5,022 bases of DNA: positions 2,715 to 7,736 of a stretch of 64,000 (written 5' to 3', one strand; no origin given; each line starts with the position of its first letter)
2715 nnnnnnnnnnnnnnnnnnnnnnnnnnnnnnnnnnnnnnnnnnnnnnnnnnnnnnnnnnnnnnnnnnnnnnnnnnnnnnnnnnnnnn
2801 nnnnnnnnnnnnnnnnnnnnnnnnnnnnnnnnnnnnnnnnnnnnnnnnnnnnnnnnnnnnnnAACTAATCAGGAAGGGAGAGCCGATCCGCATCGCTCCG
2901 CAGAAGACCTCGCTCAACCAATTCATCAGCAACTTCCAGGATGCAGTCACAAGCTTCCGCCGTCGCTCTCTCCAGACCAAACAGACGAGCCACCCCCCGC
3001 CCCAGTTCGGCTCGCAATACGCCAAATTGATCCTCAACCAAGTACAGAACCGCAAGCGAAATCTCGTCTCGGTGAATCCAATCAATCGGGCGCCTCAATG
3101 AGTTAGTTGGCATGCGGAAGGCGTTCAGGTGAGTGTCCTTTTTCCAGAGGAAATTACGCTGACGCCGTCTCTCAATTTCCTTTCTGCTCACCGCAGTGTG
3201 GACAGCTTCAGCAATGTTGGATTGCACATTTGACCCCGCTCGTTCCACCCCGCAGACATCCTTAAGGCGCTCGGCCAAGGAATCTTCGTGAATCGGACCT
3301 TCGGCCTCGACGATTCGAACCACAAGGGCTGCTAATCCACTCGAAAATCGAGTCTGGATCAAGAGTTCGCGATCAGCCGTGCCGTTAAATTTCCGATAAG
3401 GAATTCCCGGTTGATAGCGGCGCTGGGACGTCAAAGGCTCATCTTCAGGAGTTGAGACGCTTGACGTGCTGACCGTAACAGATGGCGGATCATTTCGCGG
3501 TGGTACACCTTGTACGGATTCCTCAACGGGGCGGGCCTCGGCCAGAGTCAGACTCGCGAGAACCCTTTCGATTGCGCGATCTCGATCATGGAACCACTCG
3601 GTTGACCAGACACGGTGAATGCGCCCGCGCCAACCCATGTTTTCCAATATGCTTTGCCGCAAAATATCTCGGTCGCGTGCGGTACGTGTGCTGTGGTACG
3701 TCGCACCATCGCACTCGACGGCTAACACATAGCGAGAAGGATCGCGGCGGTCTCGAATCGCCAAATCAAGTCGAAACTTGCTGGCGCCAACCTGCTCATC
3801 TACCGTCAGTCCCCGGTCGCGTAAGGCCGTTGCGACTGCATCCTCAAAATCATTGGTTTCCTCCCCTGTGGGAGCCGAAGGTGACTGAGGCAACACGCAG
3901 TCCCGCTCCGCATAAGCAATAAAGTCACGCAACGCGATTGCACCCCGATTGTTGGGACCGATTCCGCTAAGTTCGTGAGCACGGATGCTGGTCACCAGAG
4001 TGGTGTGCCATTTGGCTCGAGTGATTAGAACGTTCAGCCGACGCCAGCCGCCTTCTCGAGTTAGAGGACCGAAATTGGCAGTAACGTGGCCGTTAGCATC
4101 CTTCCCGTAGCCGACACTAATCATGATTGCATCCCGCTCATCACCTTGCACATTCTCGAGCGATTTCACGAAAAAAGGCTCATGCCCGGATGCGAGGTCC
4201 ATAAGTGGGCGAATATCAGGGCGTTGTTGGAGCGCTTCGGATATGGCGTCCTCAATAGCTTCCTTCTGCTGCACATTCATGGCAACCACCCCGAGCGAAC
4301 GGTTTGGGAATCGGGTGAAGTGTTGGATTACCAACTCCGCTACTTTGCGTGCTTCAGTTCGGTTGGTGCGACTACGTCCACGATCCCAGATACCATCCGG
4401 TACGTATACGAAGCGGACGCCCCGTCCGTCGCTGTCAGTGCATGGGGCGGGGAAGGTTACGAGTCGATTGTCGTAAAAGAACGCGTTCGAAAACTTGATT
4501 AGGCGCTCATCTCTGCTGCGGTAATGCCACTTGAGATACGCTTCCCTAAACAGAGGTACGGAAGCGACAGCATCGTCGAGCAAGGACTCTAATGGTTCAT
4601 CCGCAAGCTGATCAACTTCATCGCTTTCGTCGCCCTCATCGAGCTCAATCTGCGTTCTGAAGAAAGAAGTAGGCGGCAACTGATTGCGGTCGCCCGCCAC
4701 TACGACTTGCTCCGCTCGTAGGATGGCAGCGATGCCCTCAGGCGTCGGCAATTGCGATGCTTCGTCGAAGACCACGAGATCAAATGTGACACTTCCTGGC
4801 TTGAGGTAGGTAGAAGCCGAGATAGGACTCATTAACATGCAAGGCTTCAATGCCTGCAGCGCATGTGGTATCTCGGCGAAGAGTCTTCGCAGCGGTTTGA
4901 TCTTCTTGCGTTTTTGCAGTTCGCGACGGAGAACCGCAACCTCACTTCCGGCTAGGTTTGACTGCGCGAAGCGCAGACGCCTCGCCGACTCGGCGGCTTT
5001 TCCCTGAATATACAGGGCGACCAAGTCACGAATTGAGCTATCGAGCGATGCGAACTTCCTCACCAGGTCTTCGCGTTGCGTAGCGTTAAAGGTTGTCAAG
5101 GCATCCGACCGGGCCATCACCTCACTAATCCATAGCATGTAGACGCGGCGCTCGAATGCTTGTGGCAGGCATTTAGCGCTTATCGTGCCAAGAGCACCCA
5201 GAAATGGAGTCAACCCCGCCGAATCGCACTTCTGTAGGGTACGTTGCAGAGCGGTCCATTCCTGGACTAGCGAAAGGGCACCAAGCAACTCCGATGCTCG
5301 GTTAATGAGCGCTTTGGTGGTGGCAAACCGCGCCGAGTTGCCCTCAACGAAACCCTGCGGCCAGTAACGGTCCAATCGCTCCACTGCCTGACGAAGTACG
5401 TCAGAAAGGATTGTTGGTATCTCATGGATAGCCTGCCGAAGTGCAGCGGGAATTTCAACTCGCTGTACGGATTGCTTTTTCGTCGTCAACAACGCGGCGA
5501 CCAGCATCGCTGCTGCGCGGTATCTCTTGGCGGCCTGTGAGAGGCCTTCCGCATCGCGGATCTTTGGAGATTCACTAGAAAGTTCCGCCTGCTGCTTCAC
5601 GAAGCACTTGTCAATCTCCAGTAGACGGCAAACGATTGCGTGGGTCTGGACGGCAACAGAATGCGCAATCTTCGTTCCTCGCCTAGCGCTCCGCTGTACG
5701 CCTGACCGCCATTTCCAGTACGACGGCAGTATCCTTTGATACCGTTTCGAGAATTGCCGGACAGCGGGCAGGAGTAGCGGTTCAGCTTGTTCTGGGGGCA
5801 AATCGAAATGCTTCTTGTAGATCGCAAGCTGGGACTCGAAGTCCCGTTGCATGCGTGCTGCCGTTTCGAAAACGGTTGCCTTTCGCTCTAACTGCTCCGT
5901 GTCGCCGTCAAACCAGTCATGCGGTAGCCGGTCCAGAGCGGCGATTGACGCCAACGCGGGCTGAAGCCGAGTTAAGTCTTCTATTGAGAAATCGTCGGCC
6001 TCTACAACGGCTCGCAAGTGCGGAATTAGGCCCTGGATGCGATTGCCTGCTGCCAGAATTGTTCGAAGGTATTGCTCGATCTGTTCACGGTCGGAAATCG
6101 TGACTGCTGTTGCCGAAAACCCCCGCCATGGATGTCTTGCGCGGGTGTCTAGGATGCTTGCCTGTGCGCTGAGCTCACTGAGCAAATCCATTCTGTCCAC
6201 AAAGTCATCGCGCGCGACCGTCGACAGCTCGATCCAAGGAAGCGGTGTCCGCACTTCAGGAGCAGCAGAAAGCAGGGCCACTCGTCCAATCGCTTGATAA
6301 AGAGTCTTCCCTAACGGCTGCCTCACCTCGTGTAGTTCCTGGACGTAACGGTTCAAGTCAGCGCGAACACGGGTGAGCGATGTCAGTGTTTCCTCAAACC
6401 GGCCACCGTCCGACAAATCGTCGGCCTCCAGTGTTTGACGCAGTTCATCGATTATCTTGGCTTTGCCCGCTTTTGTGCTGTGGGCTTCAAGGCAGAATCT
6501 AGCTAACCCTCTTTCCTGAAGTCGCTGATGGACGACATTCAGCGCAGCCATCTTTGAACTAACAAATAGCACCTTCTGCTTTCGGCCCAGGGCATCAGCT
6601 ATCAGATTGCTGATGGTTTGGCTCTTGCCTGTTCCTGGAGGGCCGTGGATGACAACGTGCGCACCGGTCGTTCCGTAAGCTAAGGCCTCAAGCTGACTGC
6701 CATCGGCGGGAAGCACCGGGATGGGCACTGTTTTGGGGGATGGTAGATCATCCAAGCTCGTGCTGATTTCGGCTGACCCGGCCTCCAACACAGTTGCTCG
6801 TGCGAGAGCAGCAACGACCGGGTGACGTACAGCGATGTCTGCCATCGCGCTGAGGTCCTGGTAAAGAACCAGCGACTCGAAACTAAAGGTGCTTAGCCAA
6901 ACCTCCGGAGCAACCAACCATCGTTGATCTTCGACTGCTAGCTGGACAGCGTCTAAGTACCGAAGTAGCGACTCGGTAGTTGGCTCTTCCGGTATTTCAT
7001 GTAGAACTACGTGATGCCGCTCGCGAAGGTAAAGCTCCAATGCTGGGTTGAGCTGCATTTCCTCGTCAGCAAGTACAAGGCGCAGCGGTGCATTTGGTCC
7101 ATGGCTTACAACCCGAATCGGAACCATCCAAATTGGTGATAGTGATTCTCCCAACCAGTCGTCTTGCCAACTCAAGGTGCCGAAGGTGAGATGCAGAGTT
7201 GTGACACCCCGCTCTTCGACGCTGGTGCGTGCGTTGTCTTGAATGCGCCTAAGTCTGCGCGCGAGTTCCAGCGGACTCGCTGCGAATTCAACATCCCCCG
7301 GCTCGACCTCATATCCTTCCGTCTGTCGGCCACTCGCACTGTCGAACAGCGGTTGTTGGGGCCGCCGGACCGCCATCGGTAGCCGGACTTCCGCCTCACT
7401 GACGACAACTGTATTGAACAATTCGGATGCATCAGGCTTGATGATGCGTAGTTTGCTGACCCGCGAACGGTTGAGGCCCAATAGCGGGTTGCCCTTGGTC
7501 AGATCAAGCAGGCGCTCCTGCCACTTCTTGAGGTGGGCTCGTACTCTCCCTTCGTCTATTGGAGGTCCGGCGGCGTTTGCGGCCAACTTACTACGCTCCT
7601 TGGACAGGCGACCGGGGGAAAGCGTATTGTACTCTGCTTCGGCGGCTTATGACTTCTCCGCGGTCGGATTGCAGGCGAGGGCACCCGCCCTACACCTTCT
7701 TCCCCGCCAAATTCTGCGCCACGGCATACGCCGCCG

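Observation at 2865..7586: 1573-aa single-gene helicase-nuclease (DUF4011 / SF1 helicase / Vsr-DUF559-like nuclease / DUF3320): best defence-system candidate in the window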

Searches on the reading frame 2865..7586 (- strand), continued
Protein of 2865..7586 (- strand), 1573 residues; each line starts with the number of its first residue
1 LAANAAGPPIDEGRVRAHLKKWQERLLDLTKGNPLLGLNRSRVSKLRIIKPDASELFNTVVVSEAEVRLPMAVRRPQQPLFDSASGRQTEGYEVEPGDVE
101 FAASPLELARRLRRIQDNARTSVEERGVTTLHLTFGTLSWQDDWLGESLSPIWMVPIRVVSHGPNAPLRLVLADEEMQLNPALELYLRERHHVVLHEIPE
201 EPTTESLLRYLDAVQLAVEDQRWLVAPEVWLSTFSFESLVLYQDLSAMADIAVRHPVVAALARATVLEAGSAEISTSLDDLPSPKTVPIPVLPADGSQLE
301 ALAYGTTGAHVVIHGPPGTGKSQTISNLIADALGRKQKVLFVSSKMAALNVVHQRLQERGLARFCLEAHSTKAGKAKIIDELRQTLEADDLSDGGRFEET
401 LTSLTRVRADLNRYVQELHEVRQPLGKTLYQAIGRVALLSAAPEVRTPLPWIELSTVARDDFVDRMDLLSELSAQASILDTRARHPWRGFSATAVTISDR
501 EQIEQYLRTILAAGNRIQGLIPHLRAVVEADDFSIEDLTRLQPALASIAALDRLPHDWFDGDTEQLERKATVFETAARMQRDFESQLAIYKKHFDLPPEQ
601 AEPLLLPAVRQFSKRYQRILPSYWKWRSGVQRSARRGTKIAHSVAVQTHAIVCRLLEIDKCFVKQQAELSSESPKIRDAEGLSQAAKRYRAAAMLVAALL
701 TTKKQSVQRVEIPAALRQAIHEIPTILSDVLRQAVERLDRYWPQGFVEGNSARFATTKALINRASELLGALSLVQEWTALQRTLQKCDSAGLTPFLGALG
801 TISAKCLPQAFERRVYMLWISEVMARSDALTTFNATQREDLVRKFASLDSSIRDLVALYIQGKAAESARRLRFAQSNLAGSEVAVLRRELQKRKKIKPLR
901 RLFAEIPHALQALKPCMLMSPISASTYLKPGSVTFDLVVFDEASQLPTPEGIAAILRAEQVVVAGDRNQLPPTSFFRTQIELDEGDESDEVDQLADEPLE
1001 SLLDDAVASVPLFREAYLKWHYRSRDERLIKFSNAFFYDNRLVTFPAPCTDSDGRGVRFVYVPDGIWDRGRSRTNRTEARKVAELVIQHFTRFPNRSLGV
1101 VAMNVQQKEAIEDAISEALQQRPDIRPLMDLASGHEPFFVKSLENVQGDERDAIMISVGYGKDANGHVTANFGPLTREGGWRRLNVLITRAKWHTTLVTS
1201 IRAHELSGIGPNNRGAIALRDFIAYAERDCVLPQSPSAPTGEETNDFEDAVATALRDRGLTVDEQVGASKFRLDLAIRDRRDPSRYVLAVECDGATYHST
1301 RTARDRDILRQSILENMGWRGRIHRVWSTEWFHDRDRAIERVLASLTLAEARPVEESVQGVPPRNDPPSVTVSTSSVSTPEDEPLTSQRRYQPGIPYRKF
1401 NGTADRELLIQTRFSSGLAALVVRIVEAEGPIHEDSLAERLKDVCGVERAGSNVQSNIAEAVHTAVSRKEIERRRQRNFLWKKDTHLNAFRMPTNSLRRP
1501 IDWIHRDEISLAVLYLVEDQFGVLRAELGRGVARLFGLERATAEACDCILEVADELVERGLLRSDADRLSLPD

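Call 82: search_protein_families(library=pfam, proteins=[L023:5347-11082:+], max_evalue=0.001)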
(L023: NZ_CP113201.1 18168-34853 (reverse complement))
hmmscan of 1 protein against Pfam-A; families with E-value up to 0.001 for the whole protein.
L023:5347-11082:+ (1911 aa): 11 families
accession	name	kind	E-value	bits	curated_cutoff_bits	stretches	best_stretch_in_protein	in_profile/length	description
PF13195.11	DUF4011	-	1.6e-37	129.4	22.2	1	30-308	1-158/158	Protein of unknown function (DUF4011)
PF18741.7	MTES_1575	-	8e-37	125.7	38.2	1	1683-1780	1-96/96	REase_MTES_1575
PF13086.12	AAA_11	-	6.2e-17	62.6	27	2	1378-1420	212-254/257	AAA domain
PF13087.12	AAA_12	-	9.9e-12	45.3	27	1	1455-1637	19-193/195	AAA domain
PF13245.12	AAA_19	-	4.7e-09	37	25.1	0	430-491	1-64/134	AAA domain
PF13604.12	AAA_30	-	3.8e-08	33.7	27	0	428-489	4-67/191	AAA domain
PF00580.27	UvrD-helicase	-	1e-05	25.8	23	1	436-620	10-181/271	UvrD/REP helicase N-terminal domain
PF04480.18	DUF559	-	1.6e-05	25.2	20.6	1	1701-1780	38-108/109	Protein of unknown function (DUF559)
PF01443.25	Viral_helicase1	-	0.00014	22.2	21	0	443-514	1-68/228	Viral superfamily 1 RNA helicase core domain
PF01580.24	FtsK_SpoIIIE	-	0.00058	19.8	24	0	429-466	27-65/221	FtsK/SpoIIIE family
PF13401.12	AAA_22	-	0.00062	20.5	27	0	441-575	6-129/130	AAA domain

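Call 90: search_solved_structures(query=A1, max_evalue=1)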
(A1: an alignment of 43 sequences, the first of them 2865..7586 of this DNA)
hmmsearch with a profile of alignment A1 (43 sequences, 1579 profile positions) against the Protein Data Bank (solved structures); distinct sequences matched with E-value up to 1: 40.
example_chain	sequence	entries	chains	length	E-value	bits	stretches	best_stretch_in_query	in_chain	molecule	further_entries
4b3f_X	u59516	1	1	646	3.5e-17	64.4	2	294-363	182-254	DNA-BINDING PROTEIN SMUBP-2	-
4b3g_A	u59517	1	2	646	3.5e-17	64.4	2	294-363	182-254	DNA-BINDING PROTEIN SMUBP-2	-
5mzn_A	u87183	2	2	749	7.4e-09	36.8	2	941-993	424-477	Helicase SEN1,Helicase SEN1 | Helicase SEN1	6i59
8rd3_A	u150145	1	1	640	8.4e-09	36.6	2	945-1211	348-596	ATP-dependent helicase NAM7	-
2xzo_A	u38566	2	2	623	9.2e-09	36.5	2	1076-1208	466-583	REGULATOR OF NONSENSE TRANSCRIPTS 1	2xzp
2gjk_A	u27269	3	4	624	9.2e-09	36.5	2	1076-1208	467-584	Regulator of nonsense transcripts 1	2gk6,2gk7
6ej5_A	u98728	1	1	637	1e-08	36.3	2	1076-1208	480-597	Regulator of nonsense transcripts 1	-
2xzl_A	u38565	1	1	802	1.7e-08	35.6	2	945-1211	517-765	ATP-DEPENDENT HELICASE NAM7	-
9qwn_A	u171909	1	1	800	2.1e-08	35.3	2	1076-1208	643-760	Isoform 2 of Regulator of nonsense transcripts 1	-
2wjv_A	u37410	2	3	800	2.5e-08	35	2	1076-1208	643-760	REGULATOR OF NONSENSE TRANSCRIPTS 1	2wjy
9qdq_A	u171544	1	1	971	3.4e-08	34.6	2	945-1211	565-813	ATP-dependent helicase NAM7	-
5eax_A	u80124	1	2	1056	9.2e-07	29.8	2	945-984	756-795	DNA replication ATP-dependent helicase/nuclease DNA2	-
5eaw_A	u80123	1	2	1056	9.2e-07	29.8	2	945-984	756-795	DNA replication ATP-dependent helicase/nuclease DNA2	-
5ean_A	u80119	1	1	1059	9.3e-07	29.8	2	945-984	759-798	DNA replication ATP-dependent helicase/nuclease DNA2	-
8ftm_A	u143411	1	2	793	7e-05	23.6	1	940-992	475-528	5'-3' RNA helicase-like protein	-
8xi2_Q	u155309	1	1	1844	0.65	10.4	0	303-364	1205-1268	Intron-binding protein aquarius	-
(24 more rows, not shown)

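Call 98: find_encoding_contigs(protein=P0002, flank=10000, max_places=2)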
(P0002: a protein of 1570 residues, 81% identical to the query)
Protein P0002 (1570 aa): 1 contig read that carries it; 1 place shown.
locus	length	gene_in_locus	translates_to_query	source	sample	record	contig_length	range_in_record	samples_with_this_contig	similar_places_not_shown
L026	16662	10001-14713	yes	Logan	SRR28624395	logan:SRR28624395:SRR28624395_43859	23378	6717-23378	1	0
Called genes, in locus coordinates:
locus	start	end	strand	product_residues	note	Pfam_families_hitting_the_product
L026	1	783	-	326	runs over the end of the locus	PF04326:SLFN_AlbA_2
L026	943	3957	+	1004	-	PF00176:SNF2-rel_dom, PF04851:ResIII (faint), PF00176:SNF2-rel_dom, PF00271:Helicase_C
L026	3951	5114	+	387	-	PF00149:Metallophos, PF12850:Metallophos_2 (weak)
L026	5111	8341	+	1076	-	PF02463:SMC_N (weak), PF13175:AAA_15, PF13476:AAA_23, PF13555:AAA_29 (faint)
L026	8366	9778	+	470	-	PF25856:MPN635_N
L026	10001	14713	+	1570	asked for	PF13195:DUF4011, PF13086:AAA_11 (weak), PF13604:AAA_30 (faint), PF01443:Viral_helicase1 (faint), PF13086:AAA_11 (weak), PF13087:AAA_12, PF18741:MTES_1575, PF11784:DUF3320, +1 more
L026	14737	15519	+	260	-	-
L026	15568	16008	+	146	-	-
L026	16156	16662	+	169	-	?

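Call 99: find_encoding_contigs(protein=P0001, flank=10000, max_places=2)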
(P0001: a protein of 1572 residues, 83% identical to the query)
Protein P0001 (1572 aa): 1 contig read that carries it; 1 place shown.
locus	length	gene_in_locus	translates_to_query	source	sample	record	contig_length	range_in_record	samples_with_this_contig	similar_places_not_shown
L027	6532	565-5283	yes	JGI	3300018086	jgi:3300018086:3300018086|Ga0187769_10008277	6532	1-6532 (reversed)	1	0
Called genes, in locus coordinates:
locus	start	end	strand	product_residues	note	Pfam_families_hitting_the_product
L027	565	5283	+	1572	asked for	PF13195:DUF4011, PF13086:AAA_11 (weak), PF13604:AAA_30 (faint), PF01443:Viral_helicase1 (faint), PF13086:AAA_11 (weak), PF13087:AAA_12, PF18741:MTES_1575, PF11784:DUF3320, +1 more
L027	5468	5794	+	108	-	PF00166:Cpn10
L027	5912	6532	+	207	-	?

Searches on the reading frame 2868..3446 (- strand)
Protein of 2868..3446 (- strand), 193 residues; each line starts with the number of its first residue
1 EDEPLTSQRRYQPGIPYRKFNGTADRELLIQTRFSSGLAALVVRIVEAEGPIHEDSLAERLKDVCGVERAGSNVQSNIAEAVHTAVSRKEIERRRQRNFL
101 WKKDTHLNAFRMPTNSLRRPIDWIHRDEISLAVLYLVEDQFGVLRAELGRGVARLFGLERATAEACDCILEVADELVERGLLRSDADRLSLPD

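Call 67: search_protein_families(library=pfam, proteins=[window:2868-3446:-], max_evalue=10)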
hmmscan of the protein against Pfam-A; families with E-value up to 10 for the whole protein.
window:2868-3446:- (193 aa): 1 family
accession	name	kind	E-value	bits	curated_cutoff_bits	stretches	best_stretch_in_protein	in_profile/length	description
PF11784.13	DUF3320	-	3.2e-14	53.1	25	1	38-76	12-50/50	Protein of unknown function (DUF3320)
